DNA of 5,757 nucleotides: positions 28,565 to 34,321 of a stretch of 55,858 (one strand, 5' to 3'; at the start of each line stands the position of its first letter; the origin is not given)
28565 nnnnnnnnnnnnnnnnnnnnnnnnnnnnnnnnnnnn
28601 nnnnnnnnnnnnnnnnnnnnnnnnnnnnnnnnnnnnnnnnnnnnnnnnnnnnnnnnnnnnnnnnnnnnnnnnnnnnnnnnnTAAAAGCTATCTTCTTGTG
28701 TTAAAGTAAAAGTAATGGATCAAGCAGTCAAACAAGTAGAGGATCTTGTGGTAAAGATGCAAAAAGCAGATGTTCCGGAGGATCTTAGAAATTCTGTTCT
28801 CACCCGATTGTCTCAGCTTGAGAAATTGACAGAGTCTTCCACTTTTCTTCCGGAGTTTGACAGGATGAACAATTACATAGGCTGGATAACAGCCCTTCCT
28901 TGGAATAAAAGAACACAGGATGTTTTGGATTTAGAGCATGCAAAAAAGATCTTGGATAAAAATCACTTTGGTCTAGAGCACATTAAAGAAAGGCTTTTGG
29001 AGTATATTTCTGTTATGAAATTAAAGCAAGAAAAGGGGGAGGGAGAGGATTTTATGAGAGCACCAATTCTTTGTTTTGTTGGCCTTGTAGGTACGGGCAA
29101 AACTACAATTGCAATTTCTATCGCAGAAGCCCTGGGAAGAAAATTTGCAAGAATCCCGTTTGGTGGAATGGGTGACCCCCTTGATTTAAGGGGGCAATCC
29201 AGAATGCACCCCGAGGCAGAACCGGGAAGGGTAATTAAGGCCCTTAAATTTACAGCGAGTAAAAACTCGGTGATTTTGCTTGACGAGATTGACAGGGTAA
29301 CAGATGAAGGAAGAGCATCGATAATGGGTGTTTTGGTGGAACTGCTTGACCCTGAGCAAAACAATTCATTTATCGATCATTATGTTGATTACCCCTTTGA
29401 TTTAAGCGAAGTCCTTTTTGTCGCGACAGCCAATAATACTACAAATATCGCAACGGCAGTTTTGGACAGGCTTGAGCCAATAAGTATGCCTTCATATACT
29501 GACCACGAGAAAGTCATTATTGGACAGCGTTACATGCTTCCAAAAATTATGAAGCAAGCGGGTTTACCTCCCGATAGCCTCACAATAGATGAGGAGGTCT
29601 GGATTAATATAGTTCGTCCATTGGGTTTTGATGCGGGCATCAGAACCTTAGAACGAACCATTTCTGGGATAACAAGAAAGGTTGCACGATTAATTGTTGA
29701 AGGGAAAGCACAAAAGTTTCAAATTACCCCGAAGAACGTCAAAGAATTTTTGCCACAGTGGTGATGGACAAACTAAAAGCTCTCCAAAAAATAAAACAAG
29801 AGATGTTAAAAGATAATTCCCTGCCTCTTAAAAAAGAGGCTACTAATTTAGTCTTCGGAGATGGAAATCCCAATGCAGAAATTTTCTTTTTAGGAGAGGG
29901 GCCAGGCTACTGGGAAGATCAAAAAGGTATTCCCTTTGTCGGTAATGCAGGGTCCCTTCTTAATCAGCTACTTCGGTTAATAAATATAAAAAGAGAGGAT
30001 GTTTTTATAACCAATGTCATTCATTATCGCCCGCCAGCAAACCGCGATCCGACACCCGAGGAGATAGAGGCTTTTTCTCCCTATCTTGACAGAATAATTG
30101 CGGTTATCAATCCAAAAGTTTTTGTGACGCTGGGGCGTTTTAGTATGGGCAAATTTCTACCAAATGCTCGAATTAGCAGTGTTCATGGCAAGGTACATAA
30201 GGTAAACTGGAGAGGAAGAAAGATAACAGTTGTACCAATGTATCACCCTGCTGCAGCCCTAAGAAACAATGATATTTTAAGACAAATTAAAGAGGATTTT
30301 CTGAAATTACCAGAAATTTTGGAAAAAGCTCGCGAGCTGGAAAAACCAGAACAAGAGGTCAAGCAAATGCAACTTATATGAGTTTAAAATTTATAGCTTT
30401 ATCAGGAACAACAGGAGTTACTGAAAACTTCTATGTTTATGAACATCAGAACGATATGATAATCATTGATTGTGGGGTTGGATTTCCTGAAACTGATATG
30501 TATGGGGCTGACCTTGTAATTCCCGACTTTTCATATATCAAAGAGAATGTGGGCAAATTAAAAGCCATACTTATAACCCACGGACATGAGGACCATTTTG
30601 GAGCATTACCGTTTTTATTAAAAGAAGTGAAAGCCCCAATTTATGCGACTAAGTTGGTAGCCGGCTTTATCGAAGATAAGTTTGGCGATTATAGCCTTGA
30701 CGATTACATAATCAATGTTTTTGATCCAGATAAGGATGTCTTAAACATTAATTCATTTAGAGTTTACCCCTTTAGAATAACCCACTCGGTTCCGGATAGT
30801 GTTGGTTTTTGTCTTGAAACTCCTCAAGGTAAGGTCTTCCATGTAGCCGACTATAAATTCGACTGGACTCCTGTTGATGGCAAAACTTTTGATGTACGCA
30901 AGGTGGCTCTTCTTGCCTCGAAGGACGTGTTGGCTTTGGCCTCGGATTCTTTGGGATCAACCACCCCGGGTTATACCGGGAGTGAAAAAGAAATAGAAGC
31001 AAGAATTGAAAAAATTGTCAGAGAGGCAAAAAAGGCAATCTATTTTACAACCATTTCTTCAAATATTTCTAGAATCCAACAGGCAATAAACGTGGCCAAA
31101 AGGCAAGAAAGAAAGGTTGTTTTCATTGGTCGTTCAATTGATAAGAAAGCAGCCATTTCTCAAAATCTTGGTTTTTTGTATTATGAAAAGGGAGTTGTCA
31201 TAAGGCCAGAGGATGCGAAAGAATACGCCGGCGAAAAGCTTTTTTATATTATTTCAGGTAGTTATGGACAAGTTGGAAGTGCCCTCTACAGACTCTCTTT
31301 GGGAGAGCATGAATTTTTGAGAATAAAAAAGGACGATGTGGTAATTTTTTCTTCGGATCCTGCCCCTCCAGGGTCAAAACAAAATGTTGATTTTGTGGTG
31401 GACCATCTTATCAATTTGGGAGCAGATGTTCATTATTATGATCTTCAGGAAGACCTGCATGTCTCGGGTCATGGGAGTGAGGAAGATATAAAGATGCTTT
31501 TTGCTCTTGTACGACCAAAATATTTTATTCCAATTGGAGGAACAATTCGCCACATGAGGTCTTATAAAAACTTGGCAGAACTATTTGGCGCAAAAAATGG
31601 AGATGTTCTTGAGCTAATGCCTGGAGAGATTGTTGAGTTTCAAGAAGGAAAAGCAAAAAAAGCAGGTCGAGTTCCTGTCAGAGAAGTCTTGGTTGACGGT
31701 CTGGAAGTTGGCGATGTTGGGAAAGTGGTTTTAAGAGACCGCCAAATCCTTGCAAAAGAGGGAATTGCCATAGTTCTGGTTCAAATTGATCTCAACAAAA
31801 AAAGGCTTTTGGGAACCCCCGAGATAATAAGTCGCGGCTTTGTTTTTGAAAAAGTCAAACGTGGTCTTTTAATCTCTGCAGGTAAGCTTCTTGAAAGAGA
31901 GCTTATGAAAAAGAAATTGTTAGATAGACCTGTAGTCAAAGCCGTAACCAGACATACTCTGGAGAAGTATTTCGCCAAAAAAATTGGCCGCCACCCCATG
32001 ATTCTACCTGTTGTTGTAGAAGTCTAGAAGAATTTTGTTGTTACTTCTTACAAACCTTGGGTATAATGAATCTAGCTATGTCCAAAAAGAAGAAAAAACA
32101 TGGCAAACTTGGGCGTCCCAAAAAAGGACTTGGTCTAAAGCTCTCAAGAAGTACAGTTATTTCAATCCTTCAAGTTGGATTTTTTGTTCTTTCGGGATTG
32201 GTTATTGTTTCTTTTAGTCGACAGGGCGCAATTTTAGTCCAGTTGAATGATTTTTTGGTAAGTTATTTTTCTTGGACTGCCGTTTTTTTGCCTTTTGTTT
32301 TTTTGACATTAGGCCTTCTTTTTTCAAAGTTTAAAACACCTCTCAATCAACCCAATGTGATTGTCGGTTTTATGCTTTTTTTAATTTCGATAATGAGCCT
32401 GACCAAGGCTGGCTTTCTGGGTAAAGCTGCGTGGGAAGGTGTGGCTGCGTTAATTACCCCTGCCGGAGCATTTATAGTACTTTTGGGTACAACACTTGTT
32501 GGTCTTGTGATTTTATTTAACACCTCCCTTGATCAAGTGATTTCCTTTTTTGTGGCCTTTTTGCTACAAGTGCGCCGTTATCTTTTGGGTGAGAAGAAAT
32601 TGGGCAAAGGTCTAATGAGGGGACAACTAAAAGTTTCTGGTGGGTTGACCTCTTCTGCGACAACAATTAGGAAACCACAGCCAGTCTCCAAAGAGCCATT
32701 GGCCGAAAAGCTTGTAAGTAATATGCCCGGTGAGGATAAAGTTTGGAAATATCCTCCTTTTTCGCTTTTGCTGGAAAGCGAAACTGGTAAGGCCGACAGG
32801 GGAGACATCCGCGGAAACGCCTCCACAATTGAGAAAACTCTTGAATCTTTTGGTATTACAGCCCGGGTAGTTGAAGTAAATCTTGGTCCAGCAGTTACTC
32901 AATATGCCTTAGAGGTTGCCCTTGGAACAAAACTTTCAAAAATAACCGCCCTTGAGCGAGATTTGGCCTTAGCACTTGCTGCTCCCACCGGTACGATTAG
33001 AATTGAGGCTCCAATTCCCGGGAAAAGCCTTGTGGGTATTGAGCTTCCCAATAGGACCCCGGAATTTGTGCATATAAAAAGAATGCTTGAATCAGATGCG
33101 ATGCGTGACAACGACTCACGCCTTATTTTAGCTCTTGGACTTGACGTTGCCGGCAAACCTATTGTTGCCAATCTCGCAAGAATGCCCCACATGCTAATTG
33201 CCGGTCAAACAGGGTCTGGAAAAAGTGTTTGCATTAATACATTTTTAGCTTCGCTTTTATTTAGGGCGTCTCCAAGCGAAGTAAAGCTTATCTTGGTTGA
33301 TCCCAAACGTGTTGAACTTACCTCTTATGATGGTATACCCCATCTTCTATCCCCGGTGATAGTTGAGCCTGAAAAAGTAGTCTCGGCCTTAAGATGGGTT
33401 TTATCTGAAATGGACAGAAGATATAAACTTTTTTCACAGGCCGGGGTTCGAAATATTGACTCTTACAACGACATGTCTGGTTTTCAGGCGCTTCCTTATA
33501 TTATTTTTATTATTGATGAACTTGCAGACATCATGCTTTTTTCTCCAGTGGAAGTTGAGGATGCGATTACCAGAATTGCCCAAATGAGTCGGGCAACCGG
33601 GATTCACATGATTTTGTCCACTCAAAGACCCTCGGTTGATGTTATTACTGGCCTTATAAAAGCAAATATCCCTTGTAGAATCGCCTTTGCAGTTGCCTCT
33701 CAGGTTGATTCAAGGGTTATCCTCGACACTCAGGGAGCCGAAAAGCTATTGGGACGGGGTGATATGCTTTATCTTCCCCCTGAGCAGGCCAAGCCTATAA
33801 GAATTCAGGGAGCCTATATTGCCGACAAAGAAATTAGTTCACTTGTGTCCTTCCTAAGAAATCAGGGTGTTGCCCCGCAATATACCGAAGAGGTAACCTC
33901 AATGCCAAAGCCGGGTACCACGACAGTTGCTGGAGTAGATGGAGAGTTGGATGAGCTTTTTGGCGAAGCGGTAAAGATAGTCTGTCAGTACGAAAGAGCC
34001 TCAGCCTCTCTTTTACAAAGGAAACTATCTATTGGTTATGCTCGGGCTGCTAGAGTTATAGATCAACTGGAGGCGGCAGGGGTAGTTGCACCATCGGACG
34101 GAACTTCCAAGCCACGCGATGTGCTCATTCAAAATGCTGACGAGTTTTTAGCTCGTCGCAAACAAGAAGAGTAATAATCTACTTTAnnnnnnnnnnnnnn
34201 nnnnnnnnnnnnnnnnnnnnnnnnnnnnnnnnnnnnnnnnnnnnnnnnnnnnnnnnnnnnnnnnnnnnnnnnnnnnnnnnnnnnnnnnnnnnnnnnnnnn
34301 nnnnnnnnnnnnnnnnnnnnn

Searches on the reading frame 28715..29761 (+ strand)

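Call 54: search_protein_families(library=pfam, proteins=[window:28715-29761:+], max_evalue=0.001)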
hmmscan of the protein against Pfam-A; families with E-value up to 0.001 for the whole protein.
window:28715-29761:+ (349 aa): 4 families
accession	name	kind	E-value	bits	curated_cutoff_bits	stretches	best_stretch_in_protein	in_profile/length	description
PF00004.35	AAA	-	5.9e-17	62.8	21.2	1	119-255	1-125/131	ATPase family associated with various cellular activities (AAA)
PF22667.2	Lon_lid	-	2.1e-10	40.6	27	1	280-333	1-54/57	Lon protease AAA+ ATPase lid domain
PF07728.20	AAA_5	-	1.4e-07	32.1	22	1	119-243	2-125/139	AAA domain (dynein-related subfamily)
PF07726.17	AAA_3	-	4.4e-05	23.8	27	1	123-209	6-88/131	ATPase family associated with various cellular activities (AAA)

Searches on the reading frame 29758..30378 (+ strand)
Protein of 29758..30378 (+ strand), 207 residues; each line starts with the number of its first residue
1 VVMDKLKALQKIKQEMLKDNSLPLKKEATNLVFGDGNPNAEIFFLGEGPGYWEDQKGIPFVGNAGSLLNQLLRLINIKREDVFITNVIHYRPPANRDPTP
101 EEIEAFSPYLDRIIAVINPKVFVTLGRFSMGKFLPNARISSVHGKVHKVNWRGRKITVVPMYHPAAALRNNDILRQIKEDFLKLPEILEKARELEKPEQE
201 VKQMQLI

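Call 54: search_protein_families(library=pfam, proteins=[window:29758-30378:+], max_evalue=0.001)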
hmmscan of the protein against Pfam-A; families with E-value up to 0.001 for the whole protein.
window:29758-30378:+ (207 aa): 1 family
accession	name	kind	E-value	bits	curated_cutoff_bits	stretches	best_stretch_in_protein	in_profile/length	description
PF03167.25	UDG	-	9.9e-33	113.6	24.3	1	33-173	1-127/141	Uracil DNA glycosylase superfamily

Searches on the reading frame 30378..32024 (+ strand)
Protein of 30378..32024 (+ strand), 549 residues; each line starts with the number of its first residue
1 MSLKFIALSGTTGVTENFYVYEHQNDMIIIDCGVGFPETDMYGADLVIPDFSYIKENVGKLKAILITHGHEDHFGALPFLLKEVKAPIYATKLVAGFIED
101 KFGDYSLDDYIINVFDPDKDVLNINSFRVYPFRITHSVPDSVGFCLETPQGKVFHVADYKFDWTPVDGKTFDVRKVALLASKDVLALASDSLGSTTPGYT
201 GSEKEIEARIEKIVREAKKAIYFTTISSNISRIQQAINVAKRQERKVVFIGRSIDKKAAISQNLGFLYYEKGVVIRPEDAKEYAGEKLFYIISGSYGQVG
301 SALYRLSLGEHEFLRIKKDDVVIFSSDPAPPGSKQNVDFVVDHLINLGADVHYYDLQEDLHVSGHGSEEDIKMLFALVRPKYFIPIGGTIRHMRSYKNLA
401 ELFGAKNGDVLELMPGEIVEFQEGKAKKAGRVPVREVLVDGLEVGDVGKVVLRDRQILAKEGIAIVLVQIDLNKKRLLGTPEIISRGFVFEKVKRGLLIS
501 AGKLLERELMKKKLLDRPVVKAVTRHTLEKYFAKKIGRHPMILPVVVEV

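Call 54: search_protein_families(library=pfam, proteins=[window:30378-32024:+], max_evalue=0.001)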
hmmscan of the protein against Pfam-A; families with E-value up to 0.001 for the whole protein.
window:30378-32024:+ (549 aa): 5 families
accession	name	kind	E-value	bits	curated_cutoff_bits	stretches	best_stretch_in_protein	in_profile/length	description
PF22505.1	RNase_J_b_CASP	-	4.4e-31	107.7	27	1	219-344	2-126/126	Ribonuclease J, beta-CASP domain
PF17770.6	RNase_J_C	-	1.9e-21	77.4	23.8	1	451-549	1-102/102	Ribonuclease J C-terminal domain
PF00753.33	Lactamase_B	-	1.2e-15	58.5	22.7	1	13-163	3-154/196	Metallo-beta-lactamase superfamily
PF12706.13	Lactamase_B_2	-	5.3e-11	42.9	27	1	28-161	3-146/200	Beta-lactamase superfamily domain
PF07521.17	RMMBL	-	2.1e-06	28.1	21.6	1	359-404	10-57/63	Zn-dependent metallo-hydrolase RNA specificity domain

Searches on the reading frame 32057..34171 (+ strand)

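Call 54: search_protein_families(library=pfam, proteins=[window:32057-34171:+], max_evalue=0.001)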
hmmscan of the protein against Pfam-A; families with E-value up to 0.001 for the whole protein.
window:32057-34171:+ (705 aa): 5 families
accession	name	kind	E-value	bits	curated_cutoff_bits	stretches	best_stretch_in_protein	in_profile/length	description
PF01580.24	FtsK_SpoIIIE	-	2.5e-62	210.7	24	1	340-527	2-221/221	FtsK/SpoIIIE family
PF17854.6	FtsK_alpha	-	2.6e-27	95.4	22.9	1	233-332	2-101/101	FtsK alpha domain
PF09397.16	FtsK_gamma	-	8e-25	86.8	30.6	1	630-691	2-62/63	Ftsk gamma domain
PF13401.12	AAA_22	-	0.00049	20.9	27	0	378-524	7-124/130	AAA domain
PF12846.13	AAA_10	-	0.00062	19.3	27.5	0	374-418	19-59/362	AAA-like domain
